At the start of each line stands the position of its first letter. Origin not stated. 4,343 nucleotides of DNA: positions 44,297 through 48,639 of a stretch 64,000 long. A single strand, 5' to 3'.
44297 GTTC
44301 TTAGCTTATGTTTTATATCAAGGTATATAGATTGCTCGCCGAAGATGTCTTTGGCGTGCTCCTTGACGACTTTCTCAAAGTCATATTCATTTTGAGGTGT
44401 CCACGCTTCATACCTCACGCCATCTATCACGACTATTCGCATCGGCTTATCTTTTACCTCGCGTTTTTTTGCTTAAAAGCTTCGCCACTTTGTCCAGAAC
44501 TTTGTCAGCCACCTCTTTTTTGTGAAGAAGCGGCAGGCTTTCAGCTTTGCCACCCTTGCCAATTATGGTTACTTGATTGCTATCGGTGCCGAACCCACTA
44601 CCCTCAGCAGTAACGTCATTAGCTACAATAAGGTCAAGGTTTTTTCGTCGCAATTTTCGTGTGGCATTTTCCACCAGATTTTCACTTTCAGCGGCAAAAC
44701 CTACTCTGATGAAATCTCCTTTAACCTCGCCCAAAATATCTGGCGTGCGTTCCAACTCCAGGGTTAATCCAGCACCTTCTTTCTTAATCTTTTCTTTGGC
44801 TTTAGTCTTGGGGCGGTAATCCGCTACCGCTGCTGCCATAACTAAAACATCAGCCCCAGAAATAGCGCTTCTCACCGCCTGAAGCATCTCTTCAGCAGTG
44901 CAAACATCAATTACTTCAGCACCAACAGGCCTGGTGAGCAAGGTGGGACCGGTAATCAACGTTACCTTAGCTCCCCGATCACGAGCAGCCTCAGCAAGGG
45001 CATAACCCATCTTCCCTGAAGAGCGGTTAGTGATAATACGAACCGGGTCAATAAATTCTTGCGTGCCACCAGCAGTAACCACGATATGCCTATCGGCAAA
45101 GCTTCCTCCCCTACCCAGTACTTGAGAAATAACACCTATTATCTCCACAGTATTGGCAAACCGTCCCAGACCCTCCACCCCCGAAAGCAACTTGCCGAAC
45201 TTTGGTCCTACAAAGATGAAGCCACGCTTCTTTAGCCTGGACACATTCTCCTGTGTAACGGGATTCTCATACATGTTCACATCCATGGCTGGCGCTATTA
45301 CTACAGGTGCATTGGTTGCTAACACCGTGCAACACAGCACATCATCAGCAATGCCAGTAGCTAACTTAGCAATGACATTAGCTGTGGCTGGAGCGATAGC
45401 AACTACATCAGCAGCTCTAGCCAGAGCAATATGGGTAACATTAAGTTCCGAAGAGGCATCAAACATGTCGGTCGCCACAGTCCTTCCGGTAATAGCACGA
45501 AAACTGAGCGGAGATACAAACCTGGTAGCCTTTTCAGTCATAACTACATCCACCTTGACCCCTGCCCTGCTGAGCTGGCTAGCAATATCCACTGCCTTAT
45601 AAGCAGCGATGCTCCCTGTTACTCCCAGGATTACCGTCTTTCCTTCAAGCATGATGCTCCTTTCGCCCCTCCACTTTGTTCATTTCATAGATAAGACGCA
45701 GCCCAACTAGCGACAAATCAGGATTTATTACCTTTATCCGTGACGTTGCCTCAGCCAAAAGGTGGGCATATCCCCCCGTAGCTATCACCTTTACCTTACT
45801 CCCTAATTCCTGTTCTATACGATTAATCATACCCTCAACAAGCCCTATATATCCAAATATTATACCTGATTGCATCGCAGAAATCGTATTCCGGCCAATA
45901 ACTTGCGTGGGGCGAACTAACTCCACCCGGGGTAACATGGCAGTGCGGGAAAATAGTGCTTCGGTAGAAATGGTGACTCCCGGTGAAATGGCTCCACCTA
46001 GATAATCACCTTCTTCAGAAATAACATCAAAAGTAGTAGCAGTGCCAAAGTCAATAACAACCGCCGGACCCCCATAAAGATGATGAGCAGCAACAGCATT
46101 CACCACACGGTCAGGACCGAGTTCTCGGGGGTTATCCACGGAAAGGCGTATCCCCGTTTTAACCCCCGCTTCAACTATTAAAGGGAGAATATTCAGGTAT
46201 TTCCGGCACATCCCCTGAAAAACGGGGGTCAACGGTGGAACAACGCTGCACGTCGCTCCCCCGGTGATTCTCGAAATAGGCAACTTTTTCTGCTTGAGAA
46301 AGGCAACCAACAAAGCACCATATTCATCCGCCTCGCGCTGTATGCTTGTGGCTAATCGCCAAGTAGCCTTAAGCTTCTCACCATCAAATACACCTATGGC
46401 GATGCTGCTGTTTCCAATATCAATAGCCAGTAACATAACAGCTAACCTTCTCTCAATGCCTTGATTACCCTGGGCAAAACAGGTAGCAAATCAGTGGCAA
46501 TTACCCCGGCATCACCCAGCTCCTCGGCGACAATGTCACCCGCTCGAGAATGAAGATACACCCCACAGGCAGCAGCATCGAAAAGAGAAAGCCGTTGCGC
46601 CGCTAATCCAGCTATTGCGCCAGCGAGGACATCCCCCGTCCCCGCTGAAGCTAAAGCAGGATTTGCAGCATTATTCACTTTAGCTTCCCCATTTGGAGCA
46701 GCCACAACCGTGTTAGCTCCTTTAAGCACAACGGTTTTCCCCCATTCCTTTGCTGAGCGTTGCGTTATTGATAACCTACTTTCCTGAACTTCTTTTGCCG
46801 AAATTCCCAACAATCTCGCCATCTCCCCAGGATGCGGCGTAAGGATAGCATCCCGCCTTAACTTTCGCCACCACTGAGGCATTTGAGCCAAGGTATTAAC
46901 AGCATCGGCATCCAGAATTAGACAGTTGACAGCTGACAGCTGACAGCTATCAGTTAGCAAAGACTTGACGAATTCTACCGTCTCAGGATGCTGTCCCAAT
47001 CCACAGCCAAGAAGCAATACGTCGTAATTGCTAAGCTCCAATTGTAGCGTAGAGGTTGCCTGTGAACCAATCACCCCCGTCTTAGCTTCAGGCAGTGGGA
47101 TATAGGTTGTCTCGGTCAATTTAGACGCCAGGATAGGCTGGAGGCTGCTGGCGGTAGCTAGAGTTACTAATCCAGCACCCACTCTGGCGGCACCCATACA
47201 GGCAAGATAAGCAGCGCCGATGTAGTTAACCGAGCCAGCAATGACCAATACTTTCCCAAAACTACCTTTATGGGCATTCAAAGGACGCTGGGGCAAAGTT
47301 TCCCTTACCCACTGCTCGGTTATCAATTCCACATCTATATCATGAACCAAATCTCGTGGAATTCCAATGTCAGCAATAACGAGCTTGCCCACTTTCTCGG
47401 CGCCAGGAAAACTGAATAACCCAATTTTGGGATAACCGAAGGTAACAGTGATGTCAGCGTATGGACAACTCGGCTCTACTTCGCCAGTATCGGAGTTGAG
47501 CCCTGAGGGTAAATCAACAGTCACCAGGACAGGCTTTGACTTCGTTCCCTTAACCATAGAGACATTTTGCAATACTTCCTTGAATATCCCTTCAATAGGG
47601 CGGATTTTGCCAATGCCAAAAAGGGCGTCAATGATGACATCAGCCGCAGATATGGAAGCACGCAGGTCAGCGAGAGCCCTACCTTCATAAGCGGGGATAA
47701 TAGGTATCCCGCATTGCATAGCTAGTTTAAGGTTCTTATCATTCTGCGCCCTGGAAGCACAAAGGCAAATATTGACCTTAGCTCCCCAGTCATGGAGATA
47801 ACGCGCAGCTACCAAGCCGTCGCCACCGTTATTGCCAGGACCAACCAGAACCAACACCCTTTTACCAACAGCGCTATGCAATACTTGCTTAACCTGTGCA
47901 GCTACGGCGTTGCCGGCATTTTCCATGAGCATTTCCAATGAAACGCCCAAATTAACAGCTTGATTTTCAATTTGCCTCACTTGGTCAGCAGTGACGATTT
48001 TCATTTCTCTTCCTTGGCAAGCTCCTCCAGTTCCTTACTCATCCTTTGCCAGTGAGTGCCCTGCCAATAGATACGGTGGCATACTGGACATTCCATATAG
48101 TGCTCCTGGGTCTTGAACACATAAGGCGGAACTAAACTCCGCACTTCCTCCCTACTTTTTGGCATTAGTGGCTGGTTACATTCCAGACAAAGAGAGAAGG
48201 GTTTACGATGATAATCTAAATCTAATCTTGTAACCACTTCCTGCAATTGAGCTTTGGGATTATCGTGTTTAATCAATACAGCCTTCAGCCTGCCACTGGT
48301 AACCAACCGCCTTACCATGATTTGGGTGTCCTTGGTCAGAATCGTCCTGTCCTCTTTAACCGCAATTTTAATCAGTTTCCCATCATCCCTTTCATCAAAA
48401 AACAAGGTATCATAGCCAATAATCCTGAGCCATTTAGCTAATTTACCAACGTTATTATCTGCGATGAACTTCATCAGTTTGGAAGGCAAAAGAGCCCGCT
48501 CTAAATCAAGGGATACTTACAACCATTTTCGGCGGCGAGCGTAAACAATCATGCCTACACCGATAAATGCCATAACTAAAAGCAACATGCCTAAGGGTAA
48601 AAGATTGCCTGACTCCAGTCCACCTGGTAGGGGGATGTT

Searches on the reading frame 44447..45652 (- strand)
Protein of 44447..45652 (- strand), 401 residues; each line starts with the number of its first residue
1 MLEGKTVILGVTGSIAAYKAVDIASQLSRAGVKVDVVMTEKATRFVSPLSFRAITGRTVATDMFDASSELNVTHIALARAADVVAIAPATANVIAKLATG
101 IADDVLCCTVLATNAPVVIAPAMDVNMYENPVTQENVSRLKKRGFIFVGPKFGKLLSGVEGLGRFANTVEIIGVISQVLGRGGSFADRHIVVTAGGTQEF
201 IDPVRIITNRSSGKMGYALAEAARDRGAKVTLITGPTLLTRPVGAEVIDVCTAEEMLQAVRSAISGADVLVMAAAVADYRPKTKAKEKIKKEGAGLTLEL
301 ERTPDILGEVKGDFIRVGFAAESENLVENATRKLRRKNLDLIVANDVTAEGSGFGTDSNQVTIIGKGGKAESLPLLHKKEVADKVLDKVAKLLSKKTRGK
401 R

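Call 55: search_protein_families(library=pfam, proteins=[window:44447-45652:-], max_evalue=0.0001)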
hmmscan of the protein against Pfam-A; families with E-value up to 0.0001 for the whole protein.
window:44447-45652:- (401 aa): 2 families
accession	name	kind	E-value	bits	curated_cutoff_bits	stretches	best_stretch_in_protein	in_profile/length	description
PF04127.22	DFP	-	1e-72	244.3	22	1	186-364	2-186/186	DNA/pantothenate metabolism flavoprotein C-terminal domain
PF02441.25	Flavoprotein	-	2.7e-34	118.5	22.7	1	5-177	1-160/162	Flavoprotein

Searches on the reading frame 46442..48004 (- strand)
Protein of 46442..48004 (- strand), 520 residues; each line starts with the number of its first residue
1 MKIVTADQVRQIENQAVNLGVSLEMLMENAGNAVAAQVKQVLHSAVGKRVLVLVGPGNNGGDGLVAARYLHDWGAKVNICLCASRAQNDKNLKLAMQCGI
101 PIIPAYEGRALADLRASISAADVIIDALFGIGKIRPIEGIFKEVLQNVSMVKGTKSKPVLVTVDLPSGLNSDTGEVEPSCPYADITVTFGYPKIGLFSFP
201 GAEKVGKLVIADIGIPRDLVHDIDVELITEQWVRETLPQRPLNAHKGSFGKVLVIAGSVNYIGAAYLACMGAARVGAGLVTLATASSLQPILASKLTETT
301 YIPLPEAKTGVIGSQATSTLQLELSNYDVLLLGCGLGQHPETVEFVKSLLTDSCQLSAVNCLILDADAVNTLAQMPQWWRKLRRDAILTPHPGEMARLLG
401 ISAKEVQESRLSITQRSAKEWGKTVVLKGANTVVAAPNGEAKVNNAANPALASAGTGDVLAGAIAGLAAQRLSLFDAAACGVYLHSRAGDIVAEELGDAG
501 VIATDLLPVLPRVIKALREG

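Call 55: search_protein_families(library=pfam, proteins=[window:46442-48004:-], max_evalue=0.0001)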
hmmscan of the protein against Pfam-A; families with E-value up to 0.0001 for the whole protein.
window:46442-48004:- (520 aa): 3 families
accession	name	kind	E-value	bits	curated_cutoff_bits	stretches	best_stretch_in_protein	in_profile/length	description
PF01256.23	Carb_kinase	-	9.5e-56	189.4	27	1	252-511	1-241/242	NAD(P)H-hydrate dehydratase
PF03853.21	YjeF_N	-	4.6e-40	137.8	24.9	1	24-195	2-169/169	YjeF-related protein N-terminus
PF08543.17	Phos_pyr_kin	-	7.8e-05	22.6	27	0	382-478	117-221/246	Phosphomethylpyrimidine kinase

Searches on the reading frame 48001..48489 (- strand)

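Call 55: search_protein_families(library=pfam, proteins=[window:48001-48489:-], max_evalue=0.0001)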
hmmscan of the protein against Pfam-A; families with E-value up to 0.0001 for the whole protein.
window:48001-48489:- (162 aa): 2 families
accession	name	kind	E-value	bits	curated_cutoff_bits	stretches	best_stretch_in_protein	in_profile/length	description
PF01927.22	Mut7-C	-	4.5e-47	160.3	23.3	1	6-152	1-144/146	Mut7-C RNAse domain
PF18480.7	DUF5615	-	6.3e-05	23.2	23.8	1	6-81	1-82/110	Domain of unknown function (DUF5615)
